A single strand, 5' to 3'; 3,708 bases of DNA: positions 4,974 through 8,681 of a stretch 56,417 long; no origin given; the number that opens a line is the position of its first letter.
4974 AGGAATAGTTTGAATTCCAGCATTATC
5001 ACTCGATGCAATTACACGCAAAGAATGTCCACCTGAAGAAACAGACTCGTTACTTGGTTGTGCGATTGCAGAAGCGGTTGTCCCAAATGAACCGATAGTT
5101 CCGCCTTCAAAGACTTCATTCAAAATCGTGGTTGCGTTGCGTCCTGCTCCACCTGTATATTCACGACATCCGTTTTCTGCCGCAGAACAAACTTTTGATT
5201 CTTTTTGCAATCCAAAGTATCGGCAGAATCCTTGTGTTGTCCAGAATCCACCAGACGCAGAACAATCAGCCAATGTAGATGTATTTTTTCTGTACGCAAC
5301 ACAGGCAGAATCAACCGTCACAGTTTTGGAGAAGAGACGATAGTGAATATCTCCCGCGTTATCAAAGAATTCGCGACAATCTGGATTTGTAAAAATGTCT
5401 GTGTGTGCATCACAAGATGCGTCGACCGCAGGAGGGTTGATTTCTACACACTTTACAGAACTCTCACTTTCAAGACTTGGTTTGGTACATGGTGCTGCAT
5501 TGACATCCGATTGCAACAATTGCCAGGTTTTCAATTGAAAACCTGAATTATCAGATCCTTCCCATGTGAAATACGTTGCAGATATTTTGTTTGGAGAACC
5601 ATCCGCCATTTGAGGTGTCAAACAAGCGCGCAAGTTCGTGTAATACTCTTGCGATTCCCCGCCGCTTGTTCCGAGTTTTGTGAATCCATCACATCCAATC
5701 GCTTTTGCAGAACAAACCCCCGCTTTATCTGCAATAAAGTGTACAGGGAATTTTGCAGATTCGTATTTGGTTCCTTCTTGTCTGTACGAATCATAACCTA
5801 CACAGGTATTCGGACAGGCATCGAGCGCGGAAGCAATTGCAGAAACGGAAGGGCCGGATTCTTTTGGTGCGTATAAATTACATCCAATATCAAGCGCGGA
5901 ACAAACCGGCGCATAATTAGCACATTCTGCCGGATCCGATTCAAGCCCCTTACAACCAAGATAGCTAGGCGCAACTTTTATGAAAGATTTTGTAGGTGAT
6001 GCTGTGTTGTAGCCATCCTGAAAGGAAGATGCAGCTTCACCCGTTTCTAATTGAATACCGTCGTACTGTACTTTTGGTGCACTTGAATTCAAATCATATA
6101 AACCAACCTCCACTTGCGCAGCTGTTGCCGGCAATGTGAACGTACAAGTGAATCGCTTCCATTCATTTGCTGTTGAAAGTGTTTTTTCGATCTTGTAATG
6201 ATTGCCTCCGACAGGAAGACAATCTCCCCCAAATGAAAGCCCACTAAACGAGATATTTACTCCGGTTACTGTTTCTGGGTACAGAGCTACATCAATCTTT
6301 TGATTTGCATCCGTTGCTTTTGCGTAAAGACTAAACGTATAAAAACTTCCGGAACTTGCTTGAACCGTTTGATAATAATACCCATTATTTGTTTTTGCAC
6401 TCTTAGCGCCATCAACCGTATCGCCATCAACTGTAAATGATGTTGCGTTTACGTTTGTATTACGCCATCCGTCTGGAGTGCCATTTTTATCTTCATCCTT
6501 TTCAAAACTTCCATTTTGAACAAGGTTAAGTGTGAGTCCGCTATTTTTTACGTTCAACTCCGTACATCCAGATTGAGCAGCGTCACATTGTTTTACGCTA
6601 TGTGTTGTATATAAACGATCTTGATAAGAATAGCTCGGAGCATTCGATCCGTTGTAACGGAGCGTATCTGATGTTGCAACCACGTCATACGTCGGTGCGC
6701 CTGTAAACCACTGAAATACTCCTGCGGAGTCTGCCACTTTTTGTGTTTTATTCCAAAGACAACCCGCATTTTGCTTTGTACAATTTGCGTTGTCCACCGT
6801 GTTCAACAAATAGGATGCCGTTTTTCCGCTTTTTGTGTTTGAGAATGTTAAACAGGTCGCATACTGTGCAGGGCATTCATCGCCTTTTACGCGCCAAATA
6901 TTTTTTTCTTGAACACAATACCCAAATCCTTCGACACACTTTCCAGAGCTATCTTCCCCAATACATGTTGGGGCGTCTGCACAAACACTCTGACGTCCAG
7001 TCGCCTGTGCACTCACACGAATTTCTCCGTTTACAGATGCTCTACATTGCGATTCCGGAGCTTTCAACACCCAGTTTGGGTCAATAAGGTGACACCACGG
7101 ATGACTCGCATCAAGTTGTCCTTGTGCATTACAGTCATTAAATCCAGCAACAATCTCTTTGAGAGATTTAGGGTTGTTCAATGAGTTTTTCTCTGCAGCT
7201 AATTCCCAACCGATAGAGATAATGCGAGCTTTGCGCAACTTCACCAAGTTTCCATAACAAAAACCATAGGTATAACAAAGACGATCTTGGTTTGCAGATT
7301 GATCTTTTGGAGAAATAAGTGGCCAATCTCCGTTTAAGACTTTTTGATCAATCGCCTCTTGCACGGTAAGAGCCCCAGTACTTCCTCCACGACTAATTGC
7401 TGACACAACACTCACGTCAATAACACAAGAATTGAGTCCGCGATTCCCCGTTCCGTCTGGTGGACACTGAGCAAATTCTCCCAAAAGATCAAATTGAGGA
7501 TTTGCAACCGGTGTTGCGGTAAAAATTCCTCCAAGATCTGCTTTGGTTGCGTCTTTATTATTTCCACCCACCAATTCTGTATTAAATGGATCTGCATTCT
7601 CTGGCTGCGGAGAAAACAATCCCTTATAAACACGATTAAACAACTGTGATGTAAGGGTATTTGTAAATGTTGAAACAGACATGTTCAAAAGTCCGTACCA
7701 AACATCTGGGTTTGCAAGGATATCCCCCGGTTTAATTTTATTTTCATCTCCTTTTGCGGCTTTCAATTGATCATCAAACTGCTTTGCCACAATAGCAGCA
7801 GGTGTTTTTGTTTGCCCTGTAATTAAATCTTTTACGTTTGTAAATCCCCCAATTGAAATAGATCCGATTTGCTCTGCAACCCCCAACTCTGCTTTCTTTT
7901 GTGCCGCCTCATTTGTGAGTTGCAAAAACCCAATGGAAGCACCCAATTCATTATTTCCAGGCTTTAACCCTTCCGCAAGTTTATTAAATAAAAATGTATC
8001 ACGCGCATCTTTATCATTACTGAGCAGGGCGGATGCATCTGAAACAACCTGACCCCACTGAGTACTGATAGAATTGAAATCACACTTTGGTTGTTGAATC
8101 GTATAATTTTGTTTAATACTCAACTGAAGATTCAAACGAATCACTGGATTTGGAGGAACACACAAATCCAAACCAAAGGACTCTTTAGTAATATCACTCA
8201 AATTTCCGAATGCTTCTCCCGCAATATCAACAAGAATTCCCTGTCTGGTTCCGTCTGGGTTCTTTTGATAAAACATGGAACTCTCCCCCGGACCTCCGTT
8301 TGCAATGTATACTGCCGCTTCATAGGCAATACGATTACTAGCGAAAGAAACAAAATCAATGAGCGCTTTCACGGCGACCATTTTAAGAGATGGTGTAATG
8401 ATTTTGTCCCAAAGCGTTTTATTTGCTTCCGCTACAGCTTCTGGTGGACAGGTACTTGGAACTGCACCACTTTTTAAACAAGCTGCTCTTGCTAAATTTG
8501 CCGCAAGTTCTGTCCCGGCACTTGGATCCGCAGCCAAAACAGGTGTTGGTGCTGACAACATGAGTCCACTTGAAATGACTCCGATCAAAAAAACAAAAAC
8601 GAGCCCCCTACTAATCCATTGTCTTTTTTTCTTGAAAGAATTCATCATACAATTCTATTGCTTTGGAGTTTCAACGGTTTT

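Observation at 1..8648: The first 8.6 kb, which looks empty in the ORF track, is one giant open reading frame (>2,882 codons, still open at the window edge)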

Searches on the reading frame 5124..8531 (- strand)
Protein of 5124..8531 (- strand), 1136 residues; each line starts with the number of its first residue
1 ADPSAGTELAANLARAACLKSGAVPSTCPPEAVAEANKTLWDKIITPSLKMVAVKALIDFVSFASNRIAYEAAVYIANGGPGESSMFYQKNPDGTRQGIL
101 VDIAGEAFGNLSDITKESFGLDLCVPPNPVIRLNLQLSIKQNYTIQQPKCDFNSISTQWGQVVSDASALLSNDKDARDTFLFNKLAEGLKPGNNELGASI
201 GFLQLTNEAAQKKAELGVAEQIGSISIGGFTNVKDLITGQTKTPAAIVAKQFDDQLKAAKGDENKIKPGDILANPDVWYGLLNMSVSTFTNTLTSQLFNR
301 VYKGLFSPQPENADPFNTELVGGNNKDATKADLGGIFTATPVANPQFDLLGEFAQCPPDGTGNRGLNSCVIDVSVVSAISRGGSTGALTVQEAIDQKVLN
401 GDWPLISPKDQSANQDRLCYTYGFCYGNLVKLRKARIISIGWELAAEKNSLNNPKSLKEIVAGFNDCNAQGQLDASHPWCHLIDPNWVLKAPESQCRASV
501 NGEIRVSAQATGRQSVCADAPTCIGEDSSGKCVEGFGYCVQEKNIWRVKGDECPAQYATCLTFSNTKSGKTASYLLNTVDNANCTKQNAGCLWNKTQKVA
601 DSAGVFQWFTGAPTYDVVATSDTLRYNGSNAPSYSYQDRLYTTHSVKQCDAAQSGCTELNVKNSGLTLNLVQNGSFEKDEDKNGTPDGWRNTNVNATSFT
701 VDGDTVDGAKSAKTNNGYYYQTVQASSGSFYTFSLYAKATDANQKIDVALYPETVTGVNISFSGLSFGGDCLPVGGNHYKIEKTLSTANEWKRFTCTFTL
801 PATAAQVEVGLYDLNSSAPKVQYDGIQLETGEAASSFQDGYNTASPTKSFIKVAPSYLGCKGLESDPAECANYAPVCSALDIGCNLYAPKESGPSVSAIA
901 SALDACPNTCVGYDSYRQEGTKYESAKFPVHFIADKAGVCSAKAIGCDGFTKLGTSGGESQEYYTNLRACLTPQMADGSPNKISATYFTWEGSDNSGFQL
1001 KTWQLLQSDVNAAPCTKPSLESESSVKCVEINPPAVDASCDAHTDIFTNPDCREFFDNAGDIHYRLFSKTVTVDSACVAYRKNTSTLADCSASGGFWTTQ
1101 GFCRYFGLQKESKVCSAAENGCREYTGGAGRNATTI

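Call 58: predict_structure(alignment_id=A6)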
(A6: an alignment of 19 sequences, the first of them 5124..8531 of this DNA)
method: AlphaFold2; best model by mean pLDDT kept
length: 1136 residues; sequences in the alignment: 19
mean_pLDDT: 43.9   pTM: 0.27
mean pLDDT of the five models: 43.9, 43.2, 42.5, 38.9, 38.9
residues with pLDDT >= 90: 1; 70-90: 155; 50-70: 136; < 50: 844
segments of 3 or more residues with pLDDT < 50: 1-66, 68-100, 102-148, 152-352, 355-368, 381-386, 491-571, 575-646, 651-678, 694-699, 831-860, 865-867, 873-1028, 1030-1034, 1046-1050, 1054-1062, 1067-1085, 1089-1136
pLDDT, mean of each block of 10 residues (from residue 1): 38 41 38 37 33 38 47 41 29 41 47 36 37 26 37 42 31 39 30 26 31 36 32 34 42 42 35 36 40 39 32 31 31 27 30 45 37 59 51 75 82 67 73 61 79 86 79 75 68 31 23 24 33 31 24 35 43 46 33 37 36 32 28 29 45 40 33 41 60 53 52 67 70 77 82 74 66 77 80 76 78 64 67 37 37 41 49 41 32 32 38 36 31 36 34 26 27 38 33 24 26 41 37 53 50 44 47 29 45 45 36 28 25 23
secondary structure, 60 per line:
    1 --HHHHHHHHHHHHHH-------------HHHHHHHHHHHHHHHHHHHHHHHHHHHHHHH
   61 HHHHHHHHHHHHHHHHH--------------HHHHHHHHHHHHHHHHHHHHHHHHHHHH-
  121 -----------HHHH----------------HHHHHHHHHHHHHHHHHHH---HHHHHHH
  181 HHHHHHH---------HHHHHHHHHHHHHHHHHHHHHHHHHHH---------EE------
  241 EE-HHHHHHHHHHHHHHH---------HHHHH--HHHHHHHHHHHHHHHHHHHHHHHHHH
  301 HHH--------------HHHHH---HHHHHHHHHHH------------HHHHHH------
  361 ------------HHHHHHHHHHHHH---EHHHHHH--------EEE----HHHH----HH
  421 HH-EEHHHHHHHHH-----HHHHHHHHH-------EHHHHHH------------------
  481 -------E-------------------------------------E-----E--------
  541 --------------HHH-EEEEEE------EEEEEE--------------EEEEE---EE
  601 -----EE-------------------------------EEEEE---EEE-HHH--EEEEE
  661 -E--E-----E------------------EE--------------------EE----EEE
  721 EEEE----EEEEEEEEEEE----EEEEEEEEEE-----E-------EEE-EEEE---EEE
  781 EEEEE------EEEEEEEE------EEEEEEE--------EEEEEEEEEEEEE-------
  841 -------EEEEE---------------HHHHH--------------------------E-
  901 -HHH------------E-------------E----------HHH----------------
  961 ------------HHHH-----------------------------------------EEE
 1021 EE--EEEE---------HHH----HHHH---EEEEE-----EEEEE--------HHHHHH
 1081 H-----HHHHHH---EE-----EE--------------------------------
elements in order (helices of 4 or more, strands of 3 or more residues): H3-16 H30-77 H92-119 H132-135 H152-170 H174-187 H197-223 H244-258 H268-272 H275-303 H318-322 H326-336 H349-354 H373-385 H390-395 E404-406 H411-414 H419-422 H426-434 H440-448 H457-462 E559-564 E571-576 E591-595 E639-643 E647-649 E656-660 E718-724 E729-739 E744-753 E767-769 E771-774 E778-785 E792-799 E806-812 E821-833 E848-852 H868-872 H973-976 E1018-1022 E1025-1028 H1045-1048 E1052-1056 E1062-1066 H1075-1081 H1087-1092

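Call 61: fold_search(model_id=the predicted structure, library=pdb)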
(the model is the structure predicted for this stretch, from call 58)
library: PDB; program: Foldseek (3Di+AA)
matches with E <= 10: 1573; with E <= 0.001: 71
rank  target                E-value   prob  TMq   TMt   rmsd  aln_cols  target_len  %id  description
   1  2zey_A                5.1e-06  1.00  0.11  0.74   4.0       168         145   15  Family 16 carbohydrate binding module (released 2008-03-04)
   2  2zex_A                1.1e-05  1.00  0.11  0.71   4.1       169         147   15  Family 16 carbohydrate binding module (released 2008-03-04)
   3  3oea_A                1.1e-05  1.00  0.11  0.72   4.4       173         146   16  Crystal structure of the Q121E mutants of C.polysaccharolyticus CBM16-1 bound to cellopentaose (released 2010-08-25)
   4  5w6h_A                1.2e-05  1.00  0.11  0.17   4.7       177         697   14  Crystal structure of Bacteriophage CBA120 tailspike protein 4 enzymatically active domain (TSP4dN, orf213) (released 2018-10-24)
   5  2zey_B                1.3e-05  1.00  0.11  0.73   3.8       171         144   15  Family 16 carbohydrate binding module (released 2008-03-04)
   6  6zps_AAA              1.9e-05  1.00  0.12  0.20   5.6       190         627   13  Structure of Unliganded MgGH51 a-L-Arabinofuranosidase Crystal Type 3 Collected at 2.75 A (released 2020-11-11)
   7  8ic1_A                1.9e-05  1.00  0.10  0.22   5.4       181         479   22  endo-alpha-D-arabinanase EndoMA1 D51N mutant from Microbacterium arabinogalactanolyticum in complex with arabinooligos (released 2023-08-16)
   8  8hhv_A                2.0e-05  1.00  0.10  0.22   5.4       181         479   21  endo-alpha-D-arabinanase EndoMA1 from Microbacterium arabinogalactanolyticum (released 2023-08-16)
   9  2zew_B                2.4e-05  1.00  0.11  0.72   4.5       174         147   15  Family 16 Cabohydrate Binding Domain Module 1 (released 2008-03-04)
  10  3oeb_A                2.8e-05  1.00  0.11  0.72   4.3       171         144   16  Crystal structure of the Q121E mutant of C.polysaccharolyticus CBM16-1 bound to mannopentaose (released 2010-08-25)
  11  2wys_A                3.2e-05  1.00  0.11  0.22   7.5       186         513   13  High resolution crystallographic structure of the Clostridium thermocellum N-terminal endo-1,4-beta-D-xylanase 10B (Xy (released 2010-08-25)
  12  2y64_A                3.7e-05  1.00  0.10  0.59   5.7       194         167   15  Xylopentaose binding mutated (X-2 L110F) CBM4-2 Carbohydrate Binding Module from a Thermostable Rhodothermus marinus X (released 2012-03-07)
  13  2zez_A                4.4e-05  1.00  0.11  0.72   4.1       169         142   16  Family 16 Carbohydrate Binding Module-2 (released 2008-03-25)
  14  4d0q                  4.6e-05  1.00  0.11  0.62   4.8       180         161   14  Hyaluronan Binding Module of the Streptococcal Pneumoniae Hyaluronate Lyase (released 2014-08-06)
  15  2c26                  4.9e-05  1.00  0.10  0.36  14.5       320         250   10  Structural basis for the promiscuous specificity of the carbohydrate- binding modules from the beta-sandwich super famil (released 2005-10-18)
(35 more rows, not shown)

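Call 96: search_protein_families(library=ncbifam, alignment_id=A6, max_evalue=0.001)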
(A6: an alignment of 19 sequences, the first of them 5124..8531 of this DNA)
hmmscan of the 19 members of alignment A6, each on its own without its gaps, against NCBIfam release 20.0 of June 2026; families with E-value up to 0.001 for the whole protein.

A. member 1, window:5124-8531:- (1136 aa): 1 family
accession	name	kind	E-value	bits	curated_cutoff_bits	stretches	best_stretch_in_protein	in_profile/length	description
NF048003.1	GTA_spike_fiber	domain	1.8e-14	54.7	36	1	686-837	18-170/182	phage head spike fiber domain-containing protein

B. families by the number of members that match (of 19 scanned): 4 families
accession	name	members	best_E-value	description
NF048003.1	GTA_spike_fiber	11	1.8e-14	phage head spike fiber domain-containing protein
TIGR04362.1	choice_anch_C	2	0.00025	choice-of-anchor C family protein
NF011491.0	PRK14898.1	1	0.00015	DNA-directed RNA polymerase subunit A''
NF033675.1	NTTRR-F1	1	0.0008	NTTRR-F1 domain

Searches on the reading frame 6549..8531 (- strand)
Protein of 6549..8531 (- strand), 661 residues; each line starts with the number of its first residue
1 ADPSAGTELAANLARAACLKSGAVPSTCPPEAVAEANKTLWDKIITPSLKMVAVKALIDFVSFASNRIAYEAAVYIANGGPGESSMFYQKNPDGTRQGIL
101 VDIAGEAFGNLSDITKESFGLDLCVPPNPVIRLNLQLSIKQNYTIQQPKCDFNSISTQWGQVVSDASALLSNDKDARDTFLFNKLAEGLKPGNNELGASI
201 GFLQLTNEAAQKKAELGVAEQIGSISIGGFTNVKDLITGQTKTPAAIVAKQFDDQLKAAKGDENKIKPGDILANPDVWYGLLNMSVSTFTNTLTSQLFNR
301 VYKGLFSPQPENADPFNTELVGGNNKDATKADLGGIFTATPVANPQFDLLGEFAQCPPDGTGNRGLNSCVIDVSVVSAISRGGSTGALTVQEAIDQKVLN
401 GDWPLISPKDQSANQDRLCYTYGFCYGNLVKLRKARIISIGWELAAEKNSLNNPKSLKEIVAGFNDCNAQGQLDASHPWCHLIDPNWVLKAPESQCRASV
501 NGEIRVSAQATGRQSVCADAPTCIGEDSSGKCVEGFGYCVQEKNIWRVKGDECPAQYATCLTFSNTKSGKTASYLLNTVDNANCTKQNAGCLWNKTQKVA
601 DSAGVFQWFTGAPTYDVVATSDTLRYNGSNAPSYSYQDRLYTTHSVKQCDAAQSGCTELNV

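Call 68: search_protein_representatives(alignment_id=A8)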
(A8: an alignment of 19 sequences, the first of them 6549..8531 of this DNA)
Query: 19 sequences, 661 profile positions. Proteins with E-value up to 0.001 (for the whole library): 1347; up to 1e-10: 1259; up to 1e-30: 1115. The best 150 are listed.
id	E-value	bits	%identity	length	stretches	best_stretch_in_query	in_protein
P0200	2.5e-292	987.9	-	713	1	5-640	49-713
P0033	1.6e-290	981.9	-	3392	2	4-661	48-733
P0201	5.8e-287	970.1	-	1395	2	37-661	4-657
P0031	1.6e-286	968.7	-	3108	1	10-661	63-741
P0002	1.6e-282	955.5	-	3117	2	4-660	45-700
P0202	7.6e-272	920.2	-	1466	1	4-660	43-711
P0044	8.9e-266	900.1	-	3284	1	6-660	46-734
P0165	3.4e-261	885.0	-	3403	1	9-660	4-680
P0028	3.2e-256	868.6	-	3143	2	41-660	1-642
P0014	1.4e-255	866.4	-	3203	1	3-660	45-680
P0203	1.3e-250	850.1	-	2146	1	8-660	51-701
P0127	6.2e-245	831.3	-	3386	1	40-661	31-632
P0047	6.3e-245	831.2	-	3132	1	23-660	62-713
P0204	3.6e-243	825.4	-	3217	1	32-660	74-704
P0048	2.1e-242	822.9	-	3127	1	17-660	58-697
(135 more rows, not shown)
